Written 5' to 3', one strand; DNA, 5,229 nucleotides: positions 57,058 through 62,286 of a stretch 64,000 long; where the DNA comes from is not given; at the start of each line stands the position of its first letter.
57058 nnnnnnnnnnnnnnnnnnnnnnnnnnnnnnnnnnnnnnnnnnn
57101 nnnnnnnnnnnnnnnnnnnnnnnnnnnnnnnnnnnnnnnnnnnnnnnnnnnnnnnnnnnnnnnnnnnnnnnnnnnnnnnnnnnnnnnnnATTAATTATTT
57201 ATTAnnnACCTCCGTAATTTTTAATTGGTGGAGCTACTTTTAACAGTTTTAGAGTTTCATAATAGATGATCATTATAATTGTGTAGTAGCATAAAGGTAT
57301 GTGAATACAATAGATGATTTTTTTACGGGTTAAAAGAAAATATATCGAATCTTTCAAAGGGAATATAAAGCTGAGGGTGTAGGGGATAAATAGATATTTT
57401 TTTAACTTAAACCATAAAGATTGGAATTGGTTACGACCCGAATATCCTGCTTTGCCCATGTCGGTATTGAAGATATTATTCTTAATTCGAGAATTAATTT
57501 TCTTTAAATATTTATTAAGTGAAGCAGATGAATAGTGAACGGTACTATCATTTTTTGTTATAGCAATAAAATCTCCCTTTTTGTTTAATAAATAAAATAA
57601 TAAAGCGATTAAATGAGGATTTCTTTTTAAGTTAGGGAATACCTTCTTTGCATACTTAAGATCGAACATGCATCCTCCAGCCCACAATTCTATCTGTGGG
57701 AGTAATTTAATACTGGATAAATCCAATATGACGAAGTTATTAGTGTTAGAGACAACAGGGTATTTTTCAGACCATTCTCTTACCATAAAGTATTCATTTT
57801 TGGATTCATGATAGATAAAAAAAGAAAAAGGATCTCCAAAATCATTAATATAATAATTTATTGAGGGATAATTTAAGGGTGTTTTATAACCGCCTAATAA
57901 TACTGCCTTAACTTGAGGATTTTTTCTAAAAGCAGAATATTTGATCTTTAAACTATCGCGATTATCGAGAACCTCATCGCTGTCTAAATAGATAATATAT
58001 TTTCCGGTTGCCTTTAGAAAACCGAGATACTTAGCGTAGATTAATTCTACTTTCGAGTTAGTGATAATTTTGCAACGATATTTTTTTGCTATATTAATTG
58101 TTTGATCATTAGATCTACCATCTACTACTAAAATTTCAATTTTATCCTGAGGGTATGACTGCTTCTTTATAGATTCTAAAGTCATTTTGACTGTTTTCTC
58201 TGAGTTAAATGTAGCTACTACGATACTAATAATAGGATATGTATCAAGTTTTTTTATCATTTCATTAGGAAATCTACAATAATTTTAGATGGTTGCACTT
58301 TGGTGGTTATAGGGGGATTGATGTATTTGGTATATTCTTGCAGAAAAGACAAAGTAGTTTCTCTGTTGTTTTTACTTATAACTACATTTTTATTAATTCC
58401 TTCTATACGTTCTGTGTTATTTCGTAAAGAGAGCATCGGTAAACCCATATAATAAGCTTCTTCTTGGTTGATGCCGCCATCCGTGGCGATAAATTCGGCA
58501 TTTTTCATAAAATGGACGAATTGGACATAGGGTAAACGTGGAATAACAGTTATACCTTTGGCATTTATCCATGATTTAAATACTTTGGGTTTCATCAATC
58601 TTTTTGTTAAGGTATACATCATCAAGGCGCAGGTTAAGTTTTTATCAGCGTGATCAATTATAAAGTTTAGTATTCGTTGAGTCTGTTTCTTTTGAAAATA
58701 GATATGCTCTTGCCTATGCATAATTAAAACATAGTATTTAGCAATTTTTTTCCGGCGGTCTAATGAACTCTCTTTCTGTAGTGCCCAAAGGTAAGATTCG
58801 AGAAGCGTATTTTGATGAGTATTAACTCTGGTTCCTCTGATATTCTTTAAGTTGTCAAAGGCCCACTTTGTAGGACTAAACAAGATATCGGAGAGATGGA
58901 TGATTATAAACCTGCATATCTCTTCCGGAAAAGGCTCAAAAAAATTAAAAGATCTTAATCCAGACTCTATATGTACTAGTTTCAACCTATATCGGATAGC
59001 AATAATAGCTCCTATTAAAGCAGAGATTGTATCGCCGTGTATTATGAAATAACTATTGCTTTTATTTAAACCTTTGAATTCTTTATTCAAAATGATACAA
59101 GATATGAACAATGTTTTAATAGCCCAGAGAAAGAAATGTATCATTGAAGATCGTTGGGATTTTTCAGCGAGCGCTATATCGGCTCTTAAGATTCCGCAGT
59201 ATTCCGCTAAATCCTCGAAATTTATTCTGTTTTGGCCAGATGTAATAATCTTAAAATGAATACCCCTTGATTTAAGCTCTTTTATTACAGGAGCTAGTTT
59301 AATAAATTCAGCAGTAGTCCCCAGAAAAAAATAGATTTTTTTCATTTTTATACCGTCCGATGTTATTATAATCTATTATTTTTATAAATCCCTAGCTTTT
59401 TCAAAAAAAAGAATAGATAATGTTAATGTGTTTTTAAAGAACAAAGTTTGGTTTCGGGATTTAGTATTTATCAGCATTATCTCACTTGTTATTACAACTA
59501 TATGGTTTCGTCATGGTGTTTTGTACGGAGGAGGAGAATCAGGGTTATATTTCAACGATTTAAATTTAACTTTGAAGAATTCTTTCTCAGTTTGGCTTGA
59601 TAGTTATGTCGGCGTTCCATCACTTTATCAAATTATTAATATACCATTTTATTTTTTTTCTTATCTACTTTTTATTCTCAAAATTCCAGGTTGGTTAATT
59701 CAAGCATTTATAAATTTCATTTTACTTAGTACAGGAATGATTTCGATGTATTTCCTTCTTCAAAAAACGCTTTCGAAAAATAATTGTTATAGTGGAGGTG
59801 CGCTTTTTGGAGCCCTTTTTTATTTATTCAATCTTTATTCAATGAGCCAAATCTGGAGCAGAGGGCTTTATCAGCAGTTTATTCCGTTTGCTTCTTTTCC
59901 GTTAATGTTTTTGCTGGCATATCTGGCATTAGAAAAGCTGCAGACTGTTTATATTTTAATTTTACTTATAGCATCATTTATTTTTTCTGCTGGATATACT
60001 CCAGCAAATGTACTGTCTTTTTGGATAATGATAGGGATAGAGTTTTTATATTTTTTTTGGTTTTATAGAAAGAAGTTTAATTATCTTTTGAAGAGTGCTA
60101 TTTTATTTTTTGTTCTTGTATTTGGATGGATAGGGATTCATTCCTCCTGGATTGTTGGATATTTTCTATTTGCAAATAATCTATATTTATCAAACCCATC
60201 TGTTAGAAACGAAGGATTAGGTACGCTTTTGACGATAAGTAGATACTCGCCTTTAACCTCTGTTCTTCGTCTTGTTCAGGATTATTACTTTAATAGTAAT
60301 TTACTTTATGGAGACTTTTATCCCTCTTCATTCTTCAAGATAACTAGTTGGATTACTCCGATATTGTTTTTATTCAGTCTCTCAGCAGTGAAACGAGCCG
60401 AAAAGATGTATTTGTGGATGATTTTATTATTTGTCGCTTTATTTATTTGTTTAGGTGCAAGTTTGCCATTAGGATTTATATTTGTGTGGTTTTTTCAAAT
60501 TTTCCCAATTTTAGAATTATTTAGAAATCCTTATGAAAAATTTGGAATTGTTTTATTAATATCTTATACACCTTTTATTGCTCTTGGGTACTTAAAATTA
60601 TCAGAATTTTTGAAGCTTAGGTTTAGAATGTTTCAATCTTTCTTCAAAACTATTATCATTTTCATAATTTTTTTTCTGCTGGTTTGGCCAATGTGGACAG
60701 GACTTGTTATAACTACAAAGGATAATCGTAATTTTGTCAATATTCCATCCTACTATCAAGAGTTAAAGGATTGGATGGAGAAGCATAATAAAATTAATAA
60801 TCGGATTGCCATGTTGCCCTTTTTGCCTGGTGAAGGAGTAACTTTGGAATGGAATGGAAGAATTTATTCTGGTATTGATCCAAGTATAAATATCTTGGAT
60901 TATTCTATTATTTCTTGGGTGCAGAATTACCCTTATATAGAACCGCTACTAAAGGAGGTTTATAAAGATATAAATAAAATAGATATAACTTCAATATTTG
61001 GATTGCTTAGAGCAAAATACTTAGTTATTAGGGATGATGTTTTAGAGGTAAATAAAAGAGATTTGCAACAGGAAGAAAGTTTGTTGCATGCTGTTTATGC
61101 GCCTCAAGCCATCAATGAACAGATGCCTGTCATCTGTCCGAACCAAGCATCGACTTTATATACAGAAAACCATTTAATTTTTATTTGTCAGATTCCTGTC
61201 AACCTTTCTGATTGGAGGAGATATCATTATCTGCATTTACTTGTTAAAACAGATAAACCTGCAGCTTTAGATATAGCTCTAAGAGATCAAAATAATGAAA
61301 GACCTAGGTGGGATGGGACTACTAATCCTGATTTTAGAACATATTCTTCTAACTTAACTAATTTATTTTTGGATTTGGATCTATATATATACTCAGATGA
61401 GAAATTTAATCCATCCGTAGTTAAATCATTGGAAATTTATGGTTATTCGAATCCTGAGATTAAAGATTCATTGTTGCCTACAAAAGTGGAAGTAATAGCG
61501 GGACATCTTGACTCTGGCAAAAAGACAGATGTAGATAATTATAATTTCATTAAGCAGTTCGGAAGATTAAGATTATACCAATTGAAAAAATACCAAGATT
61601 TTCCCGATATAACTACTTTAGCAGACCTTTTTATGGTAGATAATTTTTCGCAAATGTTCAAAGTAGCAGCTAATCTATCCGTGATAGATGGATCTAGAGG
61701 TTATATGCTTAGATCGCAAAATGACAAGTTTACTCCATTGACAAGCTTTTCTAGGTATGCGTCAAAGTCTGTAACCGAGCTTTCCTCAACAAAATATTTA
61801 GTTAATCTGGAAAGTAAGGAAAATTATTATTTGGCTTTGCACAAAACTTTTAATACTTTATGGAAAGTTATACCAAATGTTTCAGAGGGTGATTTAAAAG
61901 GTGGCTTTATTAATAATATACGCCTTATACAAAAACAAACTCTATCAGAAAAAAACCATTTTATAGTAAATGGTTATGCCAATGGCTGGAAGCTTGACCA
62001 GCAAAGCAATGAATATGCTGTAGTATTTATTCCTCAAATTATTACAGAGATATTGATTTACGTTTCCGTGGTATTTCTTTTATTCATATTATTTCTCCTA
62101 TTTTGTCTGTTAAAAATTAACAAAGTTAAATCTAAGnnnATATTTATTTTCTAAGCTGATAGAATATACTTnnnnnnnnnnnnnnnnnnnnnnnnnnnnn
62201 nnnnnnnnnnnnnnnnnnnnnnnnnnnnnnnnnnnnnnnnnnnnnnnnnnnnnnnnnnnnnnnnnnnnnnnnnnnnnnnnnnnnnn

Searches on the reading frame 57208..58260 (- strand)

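Call 3: search_protein_families(library=pfam, proteins=[window:57208-58260:-], max_evalue=0.01)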
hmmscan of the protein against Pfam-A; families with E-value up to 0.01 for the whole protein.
window:57208-58260:- (351 aa): 3 families
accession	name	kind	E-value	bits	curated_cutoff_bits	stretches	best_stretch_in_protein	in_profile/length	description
PF00535.33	Glycos_transf_2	-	5e-21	75.8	23.3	1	12-114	1-106/168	Glycosyl transferase family 2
PF13641.12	Glyco_tranf_2_3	-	2.4e-06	28.2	27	1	11-120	3-119/230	Glycosyltransferase like family 2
PF10111.15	Glyco_tranf_2_2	-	0.00012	22.1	27.3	1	12-119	1-119/276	Glycosyltransferase like family 2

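Call 4: search_protein_families(library=ncbifam, proteins=[window:57208-58260:-], max_evalue=0.01)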
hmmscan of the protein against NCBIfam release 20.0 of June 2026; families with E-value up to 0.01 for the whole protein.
window:57208-58260:- (351 aa): 20 families
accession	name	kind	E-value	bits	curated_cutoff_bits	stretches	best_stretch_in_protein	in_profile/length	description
TIGR03111.1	glyc2_xrt_Gpos1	hypoth_equivalog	1.2e-16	60.6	363.95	1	3-120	43-165/439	TIGR03111 family XrtG-associated glycosyltransferase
NF041875.1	EPS_EpsD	equivalog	8.4e-12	45.1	370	1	11-129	1-120/325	exopolysaccharide biosynthesis glycosyltransferase EpsD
NF007482.0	PRK10073.1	equivalog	1.5e-11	43.9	423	1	9-99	6-99/334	glycosyltransferase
NF047683.1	TeichurnBiosyTuaG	equivalog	1.6e-11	44.4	400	1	7-100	4-101/252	teichuronic acid biosynthesis protein TuaG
TIGR04283.1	glyco_like_mftF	equivalog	2e-11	43.9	182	1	11-107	1-94/221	TIGR04283 family arsenosugar biosynthesis glycosyltransferase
TIGR03937.1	PgaC_IcaA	equivalog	4.7e-11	42.3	422.3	1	4-120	40-159/407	poly-beta-1,6-N-acetyl-D-glucosamine synthase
NF038302.1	EPS_HpsE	equivalog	1.1e-08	34.5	300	1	11-119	3-119/307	hormogonium polysaccharide biosynthesis glycosyltransferase HpsE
NF038299.1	EPS_HpsN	equivalog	3.4e-08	32.8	425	1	9-120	1-115/317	hormogonium polysaccharide biosynthesis glycosyltransferase HpsN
TIGR03469.1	HpnB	hypoth_equivalog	6.5e-08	32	379.25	1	5-79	40-113/386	hopene-associated glycosyltransferase HpnB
NF050050.1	ProtGlycPglI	equivalog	1.3e-07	31.3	500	1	9-99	2-98/306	GalNAc(5)-diNAcBac-PP-undecaprenol beta-1,3-glucosyltransferase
NF010496.0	PRK13915.1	equivalog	1.3e-07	31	262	1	10-95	32-126/307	glucosyl-3-phosphoglycerate synthase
NF053739.1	GlytfEpsEBac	equivalog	2.6e-07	29.9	450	1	9-97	1-94/265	glycosyltransferase EpsE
TIGR04182.1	glyco_TIGR04182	equivalog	2e-06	27.5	325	1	11-102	2-89/293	S-layer glycoprotein N-glycosyltransferase AglJ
NF045692.1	OglycostaseCruG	equivalog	3.1e-06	26.4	600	1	6-62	38-92/386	2'-O-glycosyltransferase CruG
TIGR03965.1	mycofact_glyco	equivalog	3.1e-06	26.3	280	1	7-98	72-167/467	mycofactocin biosynthesis glycosyltransferase MftF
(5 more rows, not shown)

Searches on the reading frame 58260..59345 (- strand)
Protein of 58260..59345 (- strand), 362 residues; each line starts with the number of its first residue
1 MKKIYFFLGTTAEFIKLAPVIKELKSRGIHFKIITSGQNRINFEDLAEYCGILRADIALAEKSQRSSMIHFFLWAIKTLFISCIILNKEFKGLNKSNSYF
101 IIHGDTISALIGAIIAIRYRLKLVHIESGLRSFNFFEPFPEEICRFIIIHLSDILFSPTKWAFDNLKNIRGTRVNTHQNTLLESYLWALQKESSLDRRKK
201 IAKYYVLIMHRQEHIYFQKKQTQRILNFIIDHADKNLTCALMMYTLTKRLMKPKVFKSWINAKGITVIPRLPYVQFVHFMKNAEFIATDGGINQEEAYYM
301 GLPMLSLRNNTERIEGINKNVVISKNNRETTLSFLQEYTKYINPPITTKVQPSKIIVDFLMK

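Call 3: search_protein_families(library=pfam, proteins=[window:58260-59345:-], max_evalue=0.01)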
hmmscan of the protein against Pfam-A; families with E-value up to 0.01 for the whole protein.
window:58260-59345:- (362 aa): 1 family
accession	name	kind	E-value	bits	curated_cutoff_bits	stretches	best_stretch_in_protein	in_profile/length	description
PF02350.25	Epimerase_2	-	4.5e-41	141.3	30.6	1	98-329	69-307/347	UDP-N-acetylglucosamine 2-epimerase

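Call 4: search_protein_families(library=ncbifam, proteins=[window:58260-59345:-], max_evalue=0.01)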
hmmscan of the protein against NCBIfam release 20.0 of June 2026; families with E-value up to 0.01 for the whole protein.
window:58260-59345:- (362 aa): 2 families
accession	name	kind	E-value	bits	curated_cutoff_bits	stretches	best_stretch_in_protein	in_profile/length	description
TIGR00236.1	wecB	equivalog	1.7e-48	165.7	210.15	1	3-319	2-312/366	non-hydrolyzing UDP-N-acetylglucosamine 2-epimerase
TIGR03568.1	NeuC_NnaA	equivalog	1.2e-07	31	235.9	1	2-287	1-286/365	UDP-N-acetylglucosamine 2-epimerase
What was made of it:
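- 58257..59345 (-): WecB-like UDP-GlcNAc 2-epimerase homologue, a frequent neighbour of the cassette. Calls 3 and 4.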

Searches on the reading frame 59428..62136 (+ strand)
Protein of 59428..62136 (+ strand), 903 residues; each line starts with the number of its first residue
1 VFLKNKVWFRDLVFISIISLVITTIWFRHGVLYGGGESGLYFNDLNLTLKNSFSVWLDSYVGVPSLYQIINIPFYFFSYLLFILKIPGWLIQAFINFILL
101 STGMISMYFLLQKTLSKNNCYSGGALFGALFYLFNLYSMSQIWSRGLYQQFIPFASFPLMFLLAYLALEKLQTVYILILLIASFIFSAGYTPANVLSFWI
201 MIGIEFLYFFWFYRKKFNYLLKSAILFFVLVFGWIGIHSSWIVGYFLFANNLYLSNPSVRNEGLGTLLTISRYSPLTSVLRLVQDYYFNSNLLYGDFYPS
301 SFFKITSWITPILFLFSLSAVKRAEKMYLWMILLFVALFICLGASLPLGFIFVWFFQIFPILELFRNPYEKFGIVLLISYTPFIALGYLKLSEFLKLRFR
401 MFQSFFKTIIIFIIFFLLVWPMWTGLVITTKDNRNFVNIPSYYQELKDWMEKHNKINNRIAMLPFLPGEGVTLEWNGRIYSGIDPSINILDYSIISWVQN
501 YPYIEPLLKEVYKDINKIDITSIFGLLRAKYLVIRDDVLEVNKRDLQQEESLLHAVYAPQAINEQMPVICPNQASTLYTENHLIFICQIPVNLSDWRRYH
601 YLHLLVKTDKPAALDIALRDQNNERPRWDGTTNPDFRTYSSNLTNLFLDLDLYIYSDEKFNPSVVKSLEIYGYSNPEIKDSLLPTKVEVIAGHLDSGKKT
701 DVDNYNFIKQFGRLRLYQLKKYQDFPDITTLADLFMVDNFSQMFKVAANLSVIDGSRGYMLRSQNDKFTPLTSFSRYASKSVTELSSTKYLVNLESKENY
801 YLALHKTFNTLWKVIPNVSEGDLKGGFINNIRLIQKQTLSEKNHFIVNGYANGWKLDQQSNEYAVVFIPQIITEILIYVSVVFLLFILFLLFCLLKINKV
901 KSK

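Call 3: search_protein_families(library=pfam, proteins=[window:59428-62136:+], max_evalue=0.01)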
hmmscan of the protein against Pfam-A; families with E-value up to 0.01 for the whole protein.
window:59428-62136:+ (903 aa): 1 family
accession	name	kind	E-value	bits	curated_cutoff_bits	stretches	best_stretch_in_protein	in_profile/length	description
PF11847.13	GT-C_AftD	-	0.0044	15.4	26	1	401-464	375-434/661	Alpha-(1->3)-arabinofuranosyltransferase, N-terminal GT-C domain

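Call 4: search_protein_families(library=ncbifam, proteins=[window:59428-62136:+], max_evalue=0.01)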
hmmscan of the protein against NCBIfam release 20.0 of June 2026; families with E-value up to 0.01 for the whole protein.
window:59428-62136:+ (903 aa): 1 family
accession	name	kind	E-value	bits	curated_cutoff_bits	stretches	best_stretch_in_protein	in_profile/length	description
NF006993.0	PRK09458.1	equivalog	0.0099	16.2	90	1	410-463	8-61/75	envelope stress response membrane protein PspB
